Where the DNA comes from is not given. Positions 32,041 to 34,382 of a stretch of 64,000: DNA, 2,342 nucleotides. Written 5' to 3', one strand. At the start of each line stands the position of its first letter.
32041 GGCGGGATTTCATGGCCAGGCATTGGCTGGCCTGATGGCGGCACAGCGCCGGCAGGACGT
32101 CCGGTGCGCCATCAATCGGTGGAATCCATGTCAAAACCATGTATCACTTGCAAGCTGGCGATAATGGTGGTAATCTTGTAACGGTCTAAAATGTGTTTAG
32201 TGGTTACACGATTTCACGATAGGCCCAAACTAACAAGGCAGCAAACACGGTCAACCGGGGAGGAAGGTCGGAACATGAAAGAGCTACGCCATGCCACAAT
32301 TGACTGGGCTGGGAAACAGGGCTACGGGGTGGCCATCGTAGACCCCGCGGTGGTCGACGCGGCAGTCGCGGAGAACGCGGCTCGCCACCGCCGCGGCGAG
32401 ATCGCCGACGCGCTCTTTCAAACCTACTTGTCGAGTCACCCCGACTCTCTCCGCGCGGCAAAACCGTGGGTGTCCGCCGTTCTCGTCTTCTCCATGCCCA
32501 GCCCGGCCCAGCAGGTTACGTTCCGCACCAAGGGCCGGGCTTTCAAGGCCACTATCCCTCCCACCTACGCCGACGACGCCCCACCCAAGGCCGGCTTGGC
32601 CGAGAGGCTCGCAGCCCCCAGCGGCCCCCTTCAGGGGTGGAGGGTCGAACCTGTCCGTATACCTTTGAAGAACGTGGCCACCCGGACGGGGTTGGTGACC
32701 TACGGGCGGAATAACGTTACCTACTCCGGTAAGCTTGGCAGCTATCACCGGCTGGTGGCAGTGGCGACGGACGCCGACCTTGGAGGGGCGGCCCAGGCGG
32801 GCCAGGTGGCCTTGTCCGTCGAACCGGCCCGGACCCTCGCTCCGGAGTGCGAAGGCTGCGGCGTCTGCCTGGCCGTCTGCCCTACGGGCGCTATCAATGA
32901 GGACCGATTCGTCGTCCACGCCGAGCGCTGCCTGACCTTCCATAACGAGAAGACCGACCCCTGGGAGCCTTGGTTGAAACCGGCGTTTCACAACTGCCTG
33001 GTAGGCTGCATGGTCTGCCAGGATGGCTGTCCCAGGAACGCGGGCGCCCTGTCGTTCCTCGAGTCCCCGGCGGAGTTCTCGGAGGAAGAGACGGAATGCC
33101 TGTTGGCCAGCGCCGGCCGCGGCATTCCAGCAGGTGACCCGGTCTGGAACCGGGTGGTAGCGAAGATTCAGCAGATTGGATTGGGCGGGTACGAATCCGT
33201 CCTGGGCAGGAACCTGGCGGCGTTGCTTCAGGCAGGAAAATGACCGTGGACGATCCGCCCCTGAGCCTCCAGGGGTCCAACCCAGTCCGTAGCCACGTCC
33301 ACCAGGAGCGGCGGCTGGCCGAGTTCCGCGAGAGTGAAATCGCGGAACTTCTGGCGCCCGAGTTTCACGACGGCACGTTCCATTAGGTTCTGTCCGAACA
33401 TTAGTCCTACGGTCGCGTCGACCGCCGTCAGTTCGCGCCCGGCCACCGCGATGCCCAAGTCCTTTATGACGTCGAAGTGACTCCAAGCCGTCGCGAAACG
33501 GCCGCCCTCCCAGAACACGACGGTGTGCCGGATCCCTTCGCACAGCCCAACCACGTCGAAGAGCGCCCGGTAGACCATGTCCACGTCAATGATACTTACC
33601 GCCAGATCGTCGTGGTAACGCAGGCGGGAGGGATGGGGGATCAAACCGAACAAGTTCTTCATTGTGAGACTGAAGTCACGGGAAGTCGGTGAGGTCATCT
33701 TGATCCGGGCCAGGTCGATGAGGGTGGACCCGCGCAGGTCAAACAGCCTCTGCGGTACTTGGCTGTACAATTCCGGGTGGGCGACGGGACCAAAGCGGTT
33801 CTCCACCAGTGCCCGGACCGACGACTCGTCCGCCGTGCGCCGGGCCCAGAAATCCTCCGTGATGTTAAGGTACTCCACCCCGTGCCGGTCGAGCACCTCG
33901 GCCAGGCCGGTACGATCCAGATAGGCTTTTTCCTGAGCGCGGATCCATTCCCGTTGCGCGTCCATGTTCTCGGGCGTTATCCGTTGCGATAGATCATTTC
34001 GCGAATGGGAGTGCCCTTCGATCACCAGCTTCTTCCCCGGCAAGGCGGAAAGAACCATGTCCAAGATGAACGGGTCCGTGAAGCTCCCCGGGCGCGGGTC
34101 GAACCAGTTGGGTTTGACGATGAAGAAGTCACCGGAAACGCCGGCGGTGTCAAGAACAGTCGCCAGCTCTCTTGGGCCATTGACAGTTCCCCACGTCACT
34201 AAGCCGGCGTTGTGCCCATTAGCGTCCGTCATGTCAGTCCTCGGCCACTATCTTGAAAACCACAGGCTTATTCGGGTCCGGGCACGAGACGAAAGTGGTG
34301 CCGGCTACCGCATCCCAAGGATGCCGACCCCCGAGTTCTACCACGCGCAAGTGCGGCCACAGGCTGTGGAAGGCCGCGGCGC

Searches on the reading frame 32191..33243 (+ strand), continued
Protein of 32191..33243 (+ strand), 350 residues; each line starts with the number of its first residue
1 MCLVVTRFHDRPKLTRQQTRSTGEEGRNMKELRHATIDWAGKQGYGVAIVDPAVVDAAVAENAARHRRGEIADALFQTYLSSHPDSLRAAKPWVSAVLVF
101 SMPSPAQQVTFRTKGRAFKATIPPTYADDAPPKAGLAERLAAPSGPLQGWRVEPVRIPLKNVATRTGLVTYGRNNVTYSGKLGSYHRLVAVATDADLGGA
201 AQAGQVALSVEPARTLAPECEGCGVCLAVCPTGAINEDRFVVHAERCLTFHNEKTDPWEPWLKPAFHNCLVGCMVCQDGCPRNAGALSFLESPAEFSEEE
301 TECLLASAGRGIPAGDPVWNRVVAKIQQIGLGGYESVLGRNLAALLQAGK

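Call 41: search_solved_structures(query=A2, max_evalue=0.01, show_alignments=3)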
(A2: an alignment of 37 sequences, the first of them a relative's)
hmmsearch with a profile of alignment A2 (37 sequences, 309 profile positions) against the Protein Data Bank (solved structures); distinct sequences matched with E-value up to 0.01: 98 (the best 60 are shown).
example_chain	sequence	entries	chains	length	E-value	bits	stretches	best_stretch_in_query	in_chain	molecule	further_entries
5d08_A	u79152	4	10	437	1.4e-20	77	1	121-249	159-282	Epoxyqueuosine reductase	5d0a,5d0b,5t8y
5d6s_A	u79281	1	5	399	1.7e-16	63.6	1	122-248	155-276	Epoxyqueuosine reductase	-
8q4h_A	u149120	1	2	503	2.7e-12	49.8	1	133-246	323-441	Tetrachloroethene reductive dehalogenase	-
7bkb_K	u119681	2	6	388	8.8e-09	38.3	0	181-204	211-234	Formylmethanofuran dehydrogenase, subunit F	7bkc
4uqu_A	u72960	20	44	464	2e-07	33.8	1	133-199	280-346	TETRACHLOROETHENE REDUCTIVE DEHALOGENASE CATALYTIC SUBUNIT PCEA | TETRACHLOROETHENE REDUCTIVE DEHALOGENASE CATALYTIC SUBUNIT | Tetrachloroethene reductive dehal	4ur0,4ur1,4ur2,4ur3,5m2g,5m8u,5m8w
2fug_9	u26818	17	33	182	5.9e-07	32.3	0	172-198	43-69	NADH-quinone oxidoreductase chain 9 | NADH-QUINONE OXIDOREDUCTASE SUBUNIT 9 | NADH-quinone oxidoreductase subunit I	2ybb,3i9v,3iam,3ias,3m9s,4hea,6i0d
8e9g_I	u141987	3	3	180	5.9e-06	29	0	173-198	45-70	NADH-quinone oxidoreductase subunit I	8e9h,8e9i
6cfw_N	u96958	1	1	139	6.9e-06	28.8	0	180-205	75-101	NADH-plastoquinone oxidoreductase subunit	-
9sfi_T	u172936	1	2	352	8.3e-06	28.5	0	179-198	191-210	4Fe-4S ferredoxin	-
2wsc_C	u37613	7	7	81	1.6e-05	27.6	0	175-197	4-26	PHOTOSYSTEM I IRON-SULFUR CENTER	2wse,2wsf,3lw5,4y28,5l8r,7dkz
7bkb_L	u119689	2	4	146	2e-05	27.3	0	174-198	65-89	Formylmethanofuran dehydrogenase, subunit G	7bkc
9sfi_U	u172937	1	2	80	2.2e-05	27.1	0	180-198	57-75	4Fe-4S binding protein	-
5t5i_G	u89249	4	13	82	4.2e-05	26.2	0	178-198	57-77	Tungsten formylmethanofuran dehydrogenase subunit fwdG | Tungsten formylmethanofuran dehydrogenase, subunit G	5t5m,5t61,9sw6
6l4u_C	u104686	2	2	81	5.6e-05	25.8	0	174-207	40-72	Photosystem I iron-sulfur center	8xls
1fdn_A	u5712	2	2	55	6.1e-05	25.7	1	179-210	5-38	FERREDOXIN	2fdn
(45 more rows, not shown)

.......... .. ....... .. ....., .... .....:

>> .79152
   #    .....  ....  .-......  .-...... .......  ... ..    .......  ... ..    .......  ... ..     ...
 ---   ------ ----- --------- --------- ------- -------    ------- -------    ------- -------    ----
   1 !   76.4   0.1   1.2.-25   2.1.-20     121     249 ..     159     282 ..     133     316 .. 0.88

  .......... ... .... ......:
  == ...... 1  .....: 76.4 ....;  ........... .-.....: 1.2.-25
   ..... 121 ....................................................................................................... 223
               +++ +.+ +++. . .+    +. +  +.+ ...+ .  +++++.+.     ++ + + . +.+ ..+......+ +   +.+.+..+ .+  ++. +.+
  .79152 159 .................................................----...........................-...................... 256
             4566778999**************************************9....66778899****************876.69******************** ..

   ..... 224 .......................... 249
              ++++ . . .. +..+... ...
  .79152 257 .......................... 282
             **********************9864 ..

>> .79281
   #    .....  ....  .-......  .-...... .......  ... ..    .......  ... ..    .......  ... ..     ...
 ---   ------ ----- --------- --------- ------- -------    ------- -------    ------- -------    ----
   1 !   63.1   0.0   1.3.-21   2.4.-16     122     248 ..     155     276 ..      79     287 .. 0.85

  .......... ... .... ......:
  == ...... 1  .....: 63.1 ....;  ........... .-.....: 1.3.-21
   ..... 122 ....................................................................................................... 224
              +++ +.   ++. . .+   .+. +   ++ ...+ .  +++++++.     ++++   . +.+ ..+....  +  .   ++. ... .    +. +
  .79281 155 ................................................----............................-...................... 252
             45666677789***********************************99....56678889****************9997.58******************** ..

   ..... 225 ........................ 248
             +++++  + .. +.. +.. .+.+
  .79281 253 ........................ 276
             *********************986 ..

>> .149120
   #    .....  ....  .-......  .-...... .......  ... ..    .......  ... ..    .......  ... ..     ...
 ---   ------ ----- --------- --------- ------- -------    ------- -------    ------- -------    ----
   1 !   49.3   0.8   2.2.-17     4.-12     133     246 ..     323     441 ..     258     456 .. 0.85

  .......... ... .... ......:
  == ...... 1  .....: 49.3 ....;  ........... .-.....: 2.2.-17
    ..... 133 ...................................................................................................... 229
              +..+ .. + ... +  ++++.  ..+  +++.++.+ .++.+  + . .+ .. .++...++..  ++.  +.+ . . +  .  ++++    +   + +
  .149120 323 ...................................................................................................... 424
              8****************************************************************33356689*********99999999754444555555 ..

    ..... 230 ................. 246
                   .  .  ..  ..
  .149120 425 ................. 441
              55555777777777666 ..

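Call 42: predict_structure(alignment_id=A2)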
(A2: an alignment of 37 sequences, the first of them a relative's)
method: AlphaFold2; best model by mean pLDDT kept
length: 322 residues; sequences in the alignment: 37
mean_pLDDT: 87.3   pTM: 0.86
mean pLDDT of the five models: 87.3, 86.3, 85.8, 85.5, 83.9
residues with pLDDT >= 90: 203; 70-90: 86; 50-70: 20; < 50: 13
segments of 3 or more residues with pLDDT < 50: 173-184
pLDDT, mean of each block of 10 residues (from residue 1): 92 95 93 91 85 83 94 94 97 79 70 97 94 91 90 92 94 45 58 89 88 76 88 88 91 93 95 93 80 94 90 93 84
secondary structure, 60 per line:
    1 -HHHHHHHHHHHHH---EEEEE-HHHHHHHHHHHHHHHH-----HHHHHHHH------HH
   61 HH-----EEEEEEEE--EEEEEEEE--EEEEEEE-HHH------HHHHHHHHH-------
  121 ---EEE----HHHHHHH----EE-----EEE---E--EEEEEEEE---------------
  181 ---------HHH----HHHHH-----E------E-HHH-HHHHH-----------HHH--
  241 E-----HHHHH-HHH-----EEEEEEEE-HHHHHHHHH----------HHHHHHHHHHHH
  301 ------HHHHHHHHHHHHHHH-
elements in order: H2-14 E18-22 H24-39 H45-52 H59-62 E68-75 E78-85 E88-94 H105-113 E124-126 H131-137 E149-151 E158-165 H197-201 H220-224 H247-251 E261-268 H270-278 H289-300 H307-321

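Call 45: fold_search(model_id=the predicted structure, library=pdb)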
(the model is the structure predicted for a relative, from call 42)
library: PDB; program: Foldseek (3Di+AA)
matches with E <= 10: 161; with E <= 0.001: 10
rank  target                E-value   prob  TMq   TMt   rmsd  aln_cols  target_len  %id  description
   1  5d0b_A                1.1e-10  1.00  0.62  0.54   6.3       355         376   20  Crystal structure of epoxyqueuosine reductase with a tRNA-TYR epoxyqueuosine-modified tRNA stem loop (released 2016-09-28)
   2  5t8y_B                3.1e-10  1.00  0.63  0.56   5.8       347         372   20  Structure of epoxyqueuosine reductase from Bacillus subtilis with the Asp134 catalytic loop swung out of the active si (released 2016-09-28)
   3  5d08_B                3.3e-10  1.00  0.61  0.54   5.8       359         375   19  Crystal structure of selenomethionine-labeled epoxyqueuosine reductase (released 2016-09-28)
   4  5d08_A                3.4e-10  1.00  0.61  0.52   6.3       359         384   19  Crystal structure of selenomethionine-labeled epoxyqueuosine reductase (released 2016-09-28)
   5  5d0a_C                3.4e-10  1.00  0.60  0.53   6.2       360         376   19  Crystal structure of epoxyqueuosine reductase with cleaved RNA stem loop (released 2016-09-28)
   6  5t8y_A                4.1e-10  1.00  0.63  0.55   5.8       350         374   20  Structure of epoxyqueuosine reductase from Bacillus subtilis with the Asp134 catalytic loop swung out of the active si (released 2016-09-28)
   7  5d0a_A                8.4e-10  1.00  0.61  0.53   6.6       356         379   19  Crystal structure of epoxyqueuosine reductase with cleaved RNA stem loop (released 2016-09-28)
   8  5d0a_D                1.8e-09  1.00  0.60  0.53   6.6       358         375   19  Crystal structure of epoxyqueuosine reductase with cleaved RNA stem loop (released 2016-09-28)
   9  5d6s_A                3.5e-09  1.00  0.64  0.57   5.5       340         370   16  Structure of epoxyqueuosine reductase from Streptococcus thermophilus. (released 2015-09-23)
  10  5d6s_C                3.7e-09  1.00  0.62  0.55   5.6       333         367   16  Structure of epoxyqueuosine reductase from Streptococcus thermophilus. (released 2015-09-23)
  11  4ur2_B                8.2e-03  0.99  0.24  0.19  10.9       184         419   14  Crystal structure of the PCE reductive dehalogenase from S. multivorans in complex with iodide (released 2014-10-15)
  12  5ma1_A                9.2e-03  0.99  0.31  0.24  10.0       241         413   13  PCE reductive dehalogenase from S. multivorans in complex with 2,4,6-trichlorophenol (released 2017-07-12)
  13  5m8u_B                9.2e-03  0.99  0.20  0.16   5.6       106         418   21  PCE reductive dehalogenase from S. multivorans in complex with 4-bromophenol (released 2017-07-12)
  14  5ma2_B                1.6e-02  0.97  0.24  0.19  10.9       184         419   14  PCE reductive dehalogenase from S. multivorans in complex with 4-iodophenol (released 2017-07-12)
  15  5m8x_B                1.9e-02  0.99  0.20  0.16   5.5       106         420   21  PCE reductive dehalogenase from S. multivorans in complex with 2,4,5-trichlorophenol (released 2017-07-12)
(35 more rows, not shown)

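Call 58: find_encoding_contigs(protein=P0109, flank=5000, max_places=3)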
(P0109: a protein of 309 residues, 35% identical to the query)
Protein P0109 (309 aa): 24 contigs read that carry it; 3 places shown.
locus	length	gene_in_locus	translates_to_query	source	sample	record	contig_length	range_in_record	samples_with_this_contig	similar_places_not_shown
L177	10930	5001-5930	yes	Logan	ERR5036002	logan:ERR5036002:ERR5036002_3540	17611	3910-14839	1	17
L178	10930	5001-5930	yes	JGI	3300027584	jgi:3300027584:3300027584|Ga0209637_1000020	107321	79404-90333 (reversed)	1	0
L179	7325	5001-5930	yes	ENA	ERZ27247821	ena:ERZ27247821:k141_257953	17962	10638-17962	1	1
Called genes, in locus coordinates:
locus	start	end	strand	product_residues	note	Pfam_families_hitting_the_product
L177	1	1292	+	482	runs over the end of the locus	PF00672:HAMP, PF00512:HisKA, PF02518:HATPase_c, PF13589:HATPase_c_3 (weak)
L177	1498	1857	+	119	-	-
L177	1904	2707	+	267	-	PF00248:Aldo_ket_red (faint)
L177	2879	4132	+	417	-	PF00248:Aldo_ket_red, PF13187:Fer4_9, PF13237:Fer4_10 (faint), PF13534:Fer4_17 (weak)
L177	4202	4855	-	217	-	PF07336:ABATE, PF11706:zf-CGNR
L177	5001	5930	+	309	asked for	PF00037:Fer4 (weak), PF12838:Fer4_7 (weak), PF13237:Fer4_10 (faint), PF13484:Fer4_16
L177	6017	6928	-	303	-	PF13174:TPR_6 (faint)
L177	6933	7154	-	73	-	-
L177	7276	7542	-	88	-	PF07366:SnoaL, PF12680:SnoaL_2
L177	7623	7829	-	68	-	PF00211:Guanylate_cyc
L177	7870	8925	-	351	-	PF08240:ADH_N, PF01262:AlaDh_PNT_C (weak), PF00107:ADH_zinc_N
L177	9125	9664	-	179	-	PF00211:Guanylate_cyc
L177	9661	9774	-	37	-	-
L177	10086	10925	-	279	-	PF00106:adh_short, PF01370:Epimerase, PF08659:KR, PF16363:GDP_Man_Dehyd (weak), PF13561:adh_short_C2, PF08643:DUF1776 (weak)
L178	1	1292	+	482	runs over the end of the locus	PF00672:HAMP, PF00512:HisKA, PF02518:HATPase_c, PF13589:HATPase_c_3 (weak)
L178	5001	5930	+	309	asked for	PF00037:Fer4 (weak), PF12838:Fer4_7 (weak), PF13237:Fer4_10 (faint), PF13484:Fer4_16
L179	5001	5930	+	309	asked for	PF00037:Fer4 (weak), PF12838:Fer4_7 (weak), PF13237:Fer4_10 (faint), PF13484:Fer4_16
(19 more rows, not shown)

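Call 59: find_encoding_contigs(protein=P0035, flank=5000, max_places=2)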
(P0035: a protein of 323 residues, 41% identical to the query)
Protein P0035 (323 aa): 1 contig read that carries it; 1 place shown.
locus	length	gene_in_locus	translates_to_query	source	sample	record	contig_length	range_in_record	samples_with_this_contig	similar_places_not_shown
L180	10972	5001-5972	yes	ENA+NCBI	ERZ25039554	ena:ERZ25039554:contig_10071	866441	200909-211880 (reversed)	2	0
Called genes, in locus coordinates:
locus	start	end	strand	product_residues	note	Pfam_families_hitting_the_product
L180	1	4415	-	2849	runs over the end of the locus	PF00353:HemolysinCabind, PF10282:Lactonase (faint)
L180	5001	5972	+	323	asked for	PF13484:Fer4_16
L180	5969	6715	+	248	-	PF00753:Lactamase_B, PF13483:Lactamase_B_3, PF12706:Lactamase_B_2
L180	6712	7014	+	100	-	PF03992:ABM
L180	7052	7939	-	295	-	-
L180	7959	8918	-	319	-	PF02653:BPD_transp_2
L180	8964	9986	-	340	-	PF02653:BPD_transp_2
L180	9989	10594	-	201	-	PF00005:ABC_tran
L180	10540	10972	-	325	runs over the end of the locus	PF00005:ABC_tran, PF13304:AAA_21 (faint)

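Call 67: search_protein_families(library=padloc, proteins=[window:32275-33243:+], max_evalue=0.01)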
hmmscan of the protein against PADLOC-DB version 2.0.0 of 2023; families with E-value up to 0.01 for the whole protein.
window:32275-33243:+ (322 aa): 0 families

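Call 68: search_protein_families(library=pfam, proteins=[L180:5969-6715:+], max_evalue=0.1)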
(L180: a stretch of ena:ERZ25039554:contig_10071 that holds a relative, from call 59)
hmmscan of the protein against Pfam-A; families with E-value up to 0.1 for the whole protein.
L180:5969-6715:+ (248 aa): 3 families
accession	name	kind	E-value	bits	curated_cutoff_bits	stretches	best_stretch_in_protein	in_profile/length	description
PF12706.13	Lactamase_B_2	-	2.3e-22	80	27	1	22-206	2-200/200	Beta-lactamase superfamily domain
PF13483.12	Lactamase_B_3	-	2e-19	70.6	24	1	5-205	1-160/160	Beta-lactamase superfamily domain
PF00753.33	Lactamase_B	-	6.2e-11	43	22.7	1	7-197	2-162/196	Metallo-beta-lactamase superfamily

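Call 75: search_protein_representatives(alignment_id=A2)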
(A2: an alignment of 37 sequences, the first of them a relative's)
Query: 37 sequences, 309 profile positions. Proteins with E-value up to 0.001 (for the whole library): 9099; up to 1e-10: 4738; up to 1e-30: 604. The best 150 are listed.
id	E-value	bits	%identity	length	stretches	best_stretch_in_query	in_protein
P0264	3.7e-113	394.3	-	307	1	5-307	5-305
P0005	2.8e-112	391.4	-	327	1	3-307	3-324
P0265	3.8e-110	384.4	-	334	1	4-306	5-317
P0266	1.5e-107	375.9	-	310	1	4-304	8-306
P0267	8.7e-107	373.3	-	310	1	5-305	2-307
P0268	2.1e-104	365.5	-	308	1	5-306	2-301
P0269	3.4e-104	364.8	-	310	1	4-305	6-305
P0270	4.7e-104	364.4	-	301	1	7-306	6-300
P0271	3.4e-103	361.5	-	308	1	6-305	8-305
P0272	9.1e-103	360.1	-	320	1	7-305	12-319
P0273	1.4e-102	359.5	-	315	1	6-304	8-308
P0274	1.6e-102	359.3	-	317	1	6-305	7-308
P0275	4.5e-102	357.9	-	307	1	3-305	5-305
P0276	1.2e-101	356.4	-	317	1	3-306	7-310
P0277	2.5e-101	355.4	-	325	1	4-306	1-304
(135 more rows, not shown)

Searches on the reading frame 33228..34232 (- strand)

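Call 4: search_protein_families(library=pfam, proteins=[window:33228-34232:-], max_evalue=0.01)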
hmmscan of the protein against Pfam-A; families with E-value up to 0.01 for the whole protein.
window:33228-34232:- (334 aa): 1 family
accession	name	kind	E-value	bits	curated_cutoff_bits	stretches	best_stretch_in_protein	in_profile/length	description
PF04015.17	DUF362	-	7.9e-08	33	24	1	39-274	3-197/200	Domain of unknown function (DUF362)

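Call 5: search_protein_families(library=ncbifam, proteins=[window:33228-34232:-], max_evalue=0.01)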
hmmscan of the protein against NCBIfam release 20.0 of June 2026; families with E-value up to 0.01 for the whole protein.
window:33228-34232:- (334 aa): 0 families

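Call 67: search_protein_families(library=padloc, proteins=[window:33228-34232:-], max_evalue=0.01)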
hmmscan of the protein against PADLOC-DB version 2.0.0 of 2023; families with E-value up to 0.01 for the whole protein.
window:33228-34232:- (334 aa): 0 families
